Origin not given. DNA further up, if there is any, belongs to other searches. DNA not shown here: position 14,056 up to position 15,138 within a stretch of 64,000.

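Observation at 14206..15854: Translationally coupled pair of flavodiiron-core-like MBL proteins without flavodoxin domains, one half-degenerate and one almost fully degenerate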

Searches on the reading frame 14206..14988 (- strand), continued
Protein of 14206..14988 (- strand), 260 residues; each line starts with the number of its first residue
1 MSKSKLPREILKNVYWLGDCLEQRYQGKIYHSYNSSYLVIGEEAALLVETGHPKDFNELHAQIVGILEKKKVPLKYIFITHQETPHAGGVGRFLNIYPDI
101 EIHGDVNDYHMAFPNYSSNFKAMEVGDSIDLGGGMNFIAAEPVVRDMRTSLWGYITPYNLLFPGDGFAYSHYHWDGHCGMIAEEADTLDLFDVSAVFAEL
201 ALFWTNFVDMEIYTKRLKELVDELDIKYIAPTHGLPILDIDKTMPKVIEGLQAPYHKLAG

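Call 12: find_encoding_contigs(protein=P0077, flank=10000, max_places=2)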
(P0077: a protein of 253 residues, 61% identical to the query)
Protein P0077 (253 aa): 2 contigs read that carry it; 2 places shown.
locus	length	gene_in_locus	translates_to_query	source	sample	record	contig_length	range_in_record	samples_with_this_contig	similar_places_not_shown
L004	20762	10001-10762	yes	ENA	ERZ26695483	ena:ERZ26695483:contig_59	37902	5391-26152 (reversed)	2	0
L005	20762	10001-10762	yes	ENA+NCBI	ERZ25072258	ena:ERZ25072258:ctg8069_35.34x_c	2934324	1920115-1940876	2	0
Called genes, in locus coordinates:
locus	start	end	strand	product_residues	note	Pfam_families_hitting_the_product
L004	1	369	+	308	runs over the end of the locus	PF01522:Polysacc_deac_1 (weak)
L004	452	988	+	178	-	PF00652:Ricin_B_lectin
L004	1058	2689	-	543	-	PF00916:Sulfate_transp, PF01740:STAS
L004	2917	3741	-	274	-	PF02633:Creatininase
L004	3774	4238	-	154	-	PF00383:dCMP_cyt_deam_1, PF14437:MafB19-deam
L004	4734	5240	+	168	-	-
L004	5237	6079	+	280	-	PF00160:Pro_isomerase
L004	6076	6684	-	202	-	PF21176:RecR_HhH, PF01751:Toprim, PF13662:Toprim_4, PF21175:RecR_C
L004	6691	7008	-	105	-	PF02575:YbaB_DNA_bd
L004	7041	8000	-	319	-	PF12169:DNA_pol3_gamma3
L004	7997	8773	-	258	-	PF05496:RuvB_N (weak), PF13191:AAA_16 (faint), PF13177:DNA_pol3_delta2, PF00004:AAA, PF07728:AAA_5 (weak), PF13401:AAA_22 (weak), PF22608:DNAX_ATPase_lid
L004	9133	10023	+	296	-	-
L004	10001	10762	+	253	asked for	PF00753:Lactamase_B (weak)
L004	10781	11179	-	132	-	PF00903:Glyoxalase, PF13468:Glyoxalase_3, PF13669:Glyoxalase_4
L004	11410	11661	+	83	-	-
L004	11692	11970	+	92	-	-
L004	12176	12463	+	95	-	PF04273:BLH_phosphatase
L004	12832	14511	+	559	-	PF01268:FTHFS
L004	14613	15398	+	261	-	PF13505:OMP_b-brl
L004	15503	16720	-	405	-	PF01773:Nucleos_tra2_N, PF07670:Gate, PF07662:Nucleos_tra2_C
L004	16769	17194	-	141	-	PF00190:Cupin_1 (weak), PF07883:Cupin_2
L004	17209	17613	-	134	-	PF02311:AraC_binding (faint), PF07883:Cupin_2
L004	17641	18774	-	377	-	PF03972:MmgE_PrpD_N, PF19305:MmgE_PrpD_C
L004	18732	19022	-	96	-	PF03972:MmgE_PrpD_N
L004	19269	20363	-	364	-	PF00005:ABC_tran, PF13304:AAA_21 (faint), PF08402:TOBE_2 (weak)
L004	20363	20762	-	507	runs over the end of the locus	PF00528:BPD_transp_1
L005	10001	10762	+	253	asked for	PF00753:Lactamase_B (weak)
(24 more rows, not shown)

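Call 17: find_related_loci(query=A1, collection=genome_contigs, flank=10000)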
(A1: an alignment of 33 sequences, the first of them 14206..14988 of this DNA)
Query A1 (260 aa) in genome_contigs; peptide patterns used: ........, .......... (x = any residue, [..] = any of these).
451 stretches matched a pattern; 358 encode a relative of the query (tblastn E <= 1e-3); the best 80 are kept; 80 distinct loci.
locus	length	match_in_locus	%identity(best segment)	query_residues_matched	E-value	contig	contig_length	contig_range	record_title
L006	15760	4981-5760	99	1-260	4e-176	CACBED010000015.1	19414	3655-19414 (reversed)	uncultured OCS116 cluster bacterium isolate AG-349-L15 genome assembly, contig: AG-349-L15_NODE_15, whole genome shotgun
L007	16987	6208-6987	99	1-260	2e-176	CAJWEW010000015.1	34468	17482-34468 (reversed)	MAG TPA_asm: uncultured Rhodobiaceae bacterium isolate ERR599065_bin.10_MetaBAT_v2.12.1_MAG genome assembly, contig: NOD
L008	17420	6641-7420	98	1-260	8e-176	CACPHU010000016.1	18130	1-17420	MAG: uncultured OCS116 cluster bacterium isolate AG-912-F21 genome assembly, contig: AG-912-F21_NODE_16, whole genome sh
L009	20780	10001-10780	98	1-260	2e-175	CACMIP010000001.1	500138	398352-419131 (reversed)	MAG: uncultured OCS116 cluster bacterium isolate AG-891-J06 genome assembly, contig: AG-891-J06_NODE_1, whole genome sho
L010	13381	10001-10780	98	1-260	2e-175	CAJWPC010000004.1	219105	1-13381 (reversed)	MAG TPA_asm: uncultured Rhodobiaceae bacterium isolate ERR599138_bin.56_MetaBAT_v2.12.1_MAG genome assembly, contig: NOD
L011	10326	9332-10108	89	1-260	1e-160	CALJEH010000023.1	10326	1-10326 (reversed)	MAG: uncultured Alphaproteobacteria bacterium isolate S1_Bin_METABAT__295_1 genome assembly, contig: c_000001928564, who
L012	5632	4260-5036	88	1-260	2e-162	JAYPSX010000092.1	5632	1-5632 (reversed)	MAG: Hyphomicrobiales bacterium isolate 139590_S191_metabat_bins_2.tsv.171_sub NODE_12923_length_5632_cov_6.498476, whol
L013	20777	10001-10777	88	1-260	1e-160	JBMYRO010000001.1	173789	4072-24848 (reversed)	MAG: Hyphomicrobiales bacterium isolate ME_XS_2303_bin_5 ME_XS_2303_bin_5_0, whole genome shotgun sequence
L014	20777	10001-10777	88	1-260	1e-160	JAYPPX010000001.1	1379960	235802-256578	MAG: Hyphomicrobiales bacterium isolate SD3109_NP_metabat_bins_2.tsv.022 contig_7748_pilon, whole genome shotgun sequenc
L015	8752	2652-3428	88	1-260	2e-159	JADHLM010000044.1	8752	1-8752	MAG: Hyphomicrobiales bacterium isolate BS301-5m-G16 BS301-5m-C11395, whole genome shotgun sequence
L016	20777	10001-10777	87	1-260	2e-158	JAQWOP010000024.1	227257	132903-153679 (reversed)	MAG: Hyphomicrobiales bacterium isolate cluster2_bin.206 k141_1560174, whole genome shotgun sequence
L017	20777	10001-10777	88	1-260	3e-159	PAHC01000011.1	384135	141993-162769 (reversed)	MAG: Rhodobiaceae bacterium isolate MED766 108811, whole genome shotgun sequence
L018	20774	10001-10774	87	1-259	1e-157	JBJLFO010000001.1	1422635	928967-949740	MAG: Alphaproteobacteria bacterium isolate LRMED-257 Rhizobiales-LRMED-257-C1, whole genome shotgun sequence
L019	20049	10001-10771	74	1-258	6e-136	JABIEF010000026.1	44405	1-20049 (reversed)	MAG: Rhodobiaceae bacterium isolate SI048_bin91 k141_530525, whole genome shotgun sequence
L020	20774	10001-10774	76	1-259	4e-136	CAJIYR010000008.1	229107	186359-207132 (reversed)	MAG: uncultured Rhizobiales bacterium isolate FRAM18_bin081 genome assembly, contig: FRAM17_bin081-8, whole genome shotg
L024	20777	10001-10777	70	1-260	4e-132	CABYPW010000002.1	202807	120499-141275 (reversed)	MAG: uncultured SAR116 cluster alpha proteobacterium isolate AG-894-M09 genome assembly, contig: AG-894-M09_NODE_2, whol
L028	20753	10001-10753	67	6-257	3e-120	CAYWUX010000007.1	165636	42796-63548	MAG TPA_asm: uncultured Hyphomicrobiaceae bacterium isolate binchicken_co262_356 genome assembly, contig: NODE_36_length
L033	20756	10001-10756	64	2-253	7e-113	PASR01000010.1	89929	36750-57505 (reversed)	MAG: Rhodospirillaceae bacterium isolate SAT177 274937, whole genome shotgun sequence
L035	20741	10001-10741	62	6-253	3e-112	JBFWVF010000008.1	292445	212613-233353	MAG: Alphaproteobacteria bacterium isolate CA_2019_TPBF_88 NODE_354_length_292445_cov_33.314753_TPBF, whole genome shotg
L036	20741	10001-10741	63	6-253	4e-112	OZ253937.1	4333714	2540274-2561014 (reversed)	MAG: Alphaproteobacteria bacterium isolate 26bd64c0-0f2d-4e52-a063-61ff611ccdf2 genome assembly, chromosome: 1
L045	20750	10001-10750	63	3-253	9e-110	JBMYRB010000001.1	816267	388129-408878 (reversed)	MAG: Alphaproteobacteria bacterium isolate ME_XS_2303_bin_7 ME_XS_2303_bin_7_0, whole genome shotgun sequence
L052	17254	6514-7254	61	6-253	4e-108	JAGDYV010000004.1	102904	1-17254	MAG: Hyphomicrobiaceae bacterium isolate FR12alp10 FR12DL_contig_1539, whole genome shotgun sequence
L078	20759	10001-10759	60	1-253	1e-105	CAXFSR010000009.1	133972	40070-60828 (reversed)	MAG TPA_asm: uncultured Nitrospinaceae bacterium isolate ERR599111_metabat2_112 genome assembly, contig: ERZ841489.15605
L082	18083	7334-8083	66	3-253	2e-119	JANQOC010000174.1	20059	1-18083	MAG: Hyphomicrobiales bacterium isolate IP29b_bin.120 k99_1759500, whole genome shotgun sequence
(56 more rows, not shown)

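Call 30: search_solved_structures(query=A1, max_evalue=0.01, show_alignments=0)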
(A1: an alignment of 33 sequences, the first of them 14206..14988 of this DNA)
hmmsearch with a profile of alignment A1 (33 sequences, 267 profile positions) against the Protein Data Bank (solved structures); distinct sequences matched with E-value up to 0.01: 12.
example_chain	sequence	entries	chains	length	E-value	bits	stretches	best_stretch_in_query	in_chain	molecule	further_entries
2ohh_A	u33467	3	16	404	1.2e-15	60.9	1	8-169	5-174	Type A flavoprotein fprA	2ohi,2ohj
6frm_A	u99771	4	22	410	7.9e-12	48.4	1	10-174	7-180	Coenzyme F420H2 oxidase (FprA) | F420H2 oxidase (FprA)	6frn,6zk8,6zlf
6etb_A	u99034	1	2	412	7.9e-12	48.4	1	11-239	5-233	Anaerobic nitric oxide reductase flavorubredoxin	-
7r2p_A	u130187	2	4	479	9.2e-12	48.2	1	11-239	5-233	Anaerobic nitric oxide reductase flavorubredoxin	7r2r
7r0f_A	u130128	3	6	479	9.3e-12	48.2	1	11-239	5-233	Anaerobic nitric oxide reductase flavorubredoxin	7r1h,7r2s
7r1j_A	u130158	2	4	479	1.1e-11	47.9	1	11-239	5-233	Anaerobic nitric oxide reductase flavorubredoxin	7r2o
4d02_A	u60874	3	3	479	1.2e-11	47.9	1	11-239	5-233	ANAEROBIC NITRIC OXIDE REDUCTASE FLAVORUBREDOXIN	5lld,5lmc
1ycf_A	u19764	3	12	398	1.5e-11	47.5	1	8-235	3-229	Nitric oxide reductase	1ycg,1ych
4ad9_A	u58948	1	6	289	2.3e-05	27.2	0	37-98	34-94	BETA-LACTAMASE-LIKE PROTEIN 2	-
2q9u_A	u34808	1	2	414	0.00039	23.2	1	9-174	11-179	A-type flavoprotein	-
5k0w_A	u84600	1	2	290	0.0005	22.8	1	34-94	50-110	Class B carbapenemase GOB-18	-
5wcm_A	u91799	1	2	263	0.0096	18.6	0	36-139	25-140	Blr6230 protein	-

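Call 31: predict_structure(alignment_id=A1)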
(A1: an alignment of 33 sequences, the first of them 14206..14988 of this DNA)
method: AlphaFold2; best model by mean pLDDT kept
length: 260 residues; sequences in the alignment: 33
mean_pLDDT: 86.6   pTM: 0.88
mean pLDDT of the five models: 86.6, 85.3, 84.4, 83.5, 83.0
residues with pLDDT >= 90: 128; 70-90: 117; 50-70: 14; < 50: 1
segments of 3 or more residues with pLDDT < 50: none
pLDDT, mean of each block of 10 residues (from residue 1): 78 93 83 88 96 86 97 95 71 93 83 89 96 96 76 96 80 77 81 76 78 91 96 90 90 78
secondary structure, 60 per line:
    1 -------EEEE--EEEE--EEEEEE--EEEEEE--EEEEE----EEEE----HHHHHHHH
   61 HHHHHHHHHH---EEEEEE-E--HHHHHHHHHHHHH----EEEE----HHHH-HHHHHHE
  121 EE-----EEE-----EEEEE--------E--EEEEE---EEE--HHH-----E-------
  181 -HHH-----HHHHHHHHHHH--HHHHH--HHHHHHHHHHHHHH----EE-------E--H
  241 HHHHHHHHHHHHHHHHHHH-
elements in order: E8-11 E14-17 E20-25 E28-33 E36-40 E45-48 H53-70 E74-79 H84-96 E101-104 H109-112 H114-119 E120-122 E128-130 E136-140 E152-156 E160-162 H190-200 H203-207 H210-223 H240-259

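Call 35: fold_search(model_id=the predicted structure, library=pdb)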
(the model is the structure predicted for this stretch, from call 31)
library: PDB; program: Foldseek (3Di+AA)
matches with E <= 10: 889; with E <= 0.001: 515
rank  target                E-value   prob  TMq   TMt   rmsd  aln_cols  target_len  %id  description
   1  2ohh_A                7.2e-15  1.00  0.75  0.50   3.8       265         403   24  Crystal Structure of coenzyme F420H2 oxidase (FprA), a diiron flavoprotein, active oxidized state (released 2007-05-22)
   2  6frn_C                1.5e-14  1.00  0.74  0.49   4.0       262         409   23  Structure of F420H2 oxidase (FprA) co-crystallized with 10mM Tb-Xo4 and calcium chloride (released 2018-10-03)
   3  6zk8_A                5.2e-14  1.00  0.74  0.49   4.0       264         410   23  Native crystal structure of anaerobic F420H2-Oxidase from Methanothermococcus thermolithotrophicus at 1.8A resolution (released 2020-11-25)
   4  6frn_A                6.2e-14  1.00  0.73  0.49   4.0       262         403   23  Structure of F420H2 oxidase (FprA) co-crystallized with 10mM Tb-Xo4 and calcium chloride (released 2018-10-03)
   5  6frm_A                6.9e-14  1.00  0.73  0.49   3.9       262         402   23  Crystal Structure of coenzyme F420H2 oxidase (FprA) co-crystallized with 10 mM Tb-Xo4 (released 2018-10-31)
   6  6frm_C                1.8e-13  1.00  0.74  0.49   3.9       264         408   23  Crystal Structure of coenzyme F420H2 oxidase (FprA) co-crystallized with 10 mM Tb-Xo4 (released 2018-10-31)
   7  7r0f_A                2.2e-13  1.00  0.72  0.48   4.3       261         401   22  Crystal structure of a flavodiiron protein D52K mutant in the oxidized state from Escherichia coli (released 2023-02-15)
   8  6frn_B                3.9e-13  1.00  0.72  0.48   4.1       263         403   24  Structure of F420H2 oxidase (FprA) co-crystallized with 10mM Tb-Xo4 and calcium chloride (released 2018-10-03)
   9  5lld                  4.1e-13  1.00  0.72  0.49   4.1       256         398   24  Flavodiiron core of Escherichia coli flavorubredoxin in the reduced form. (released 2016-10-19)
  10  6frm_B                5.3e-13  1.00  0.73  0.49   4.0       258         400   23  Crystal Structure of coenzyme F420H2 oxidase (FprA) co-crystallized with 10 mM Tb-Xo4 (released 2018-10-31)
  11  6etb_A                1.1e-12  1.00  0.71  0.48   4.2       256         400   20  Aerobic S262Y mutation of E. coli FLRD core (released 2018-11-07)
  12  6frm_F                1.2e-12  1.00  0.72  0.49   4.0       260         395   23  Crystal Structure of coenzyme F420H2 oxidase (FprA) co-crystallized with 10 mM Tb-Xo4 (released 2018-10-31)
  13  1e5d_A                1.3e-12  1.00  0.73  0.49   4.4       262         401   16  RUBREDOXIN OXYGEN:OXIDOREDUCTASE (ROO) FROM ANAEROBE DESULFOVIBRIO GIGAS (released 2000-11-17)
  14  6frm_E                1.5e-12  1.00  0.73  0.49   3.9       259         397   24  Crystal Structure of coenzyme F420H2 oxidase (FprA) co-crystallized with 10 mM Tb-Xo4 (released 2018-10-31)
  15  7r2p_A                1.6e-12  1.00  0.70  0.48   4.3       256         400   22  Crystal structure of a flavodiiron protein D52K/S262Y mutant in the oxidized state from Escherichia coli (released 2023-02-15)
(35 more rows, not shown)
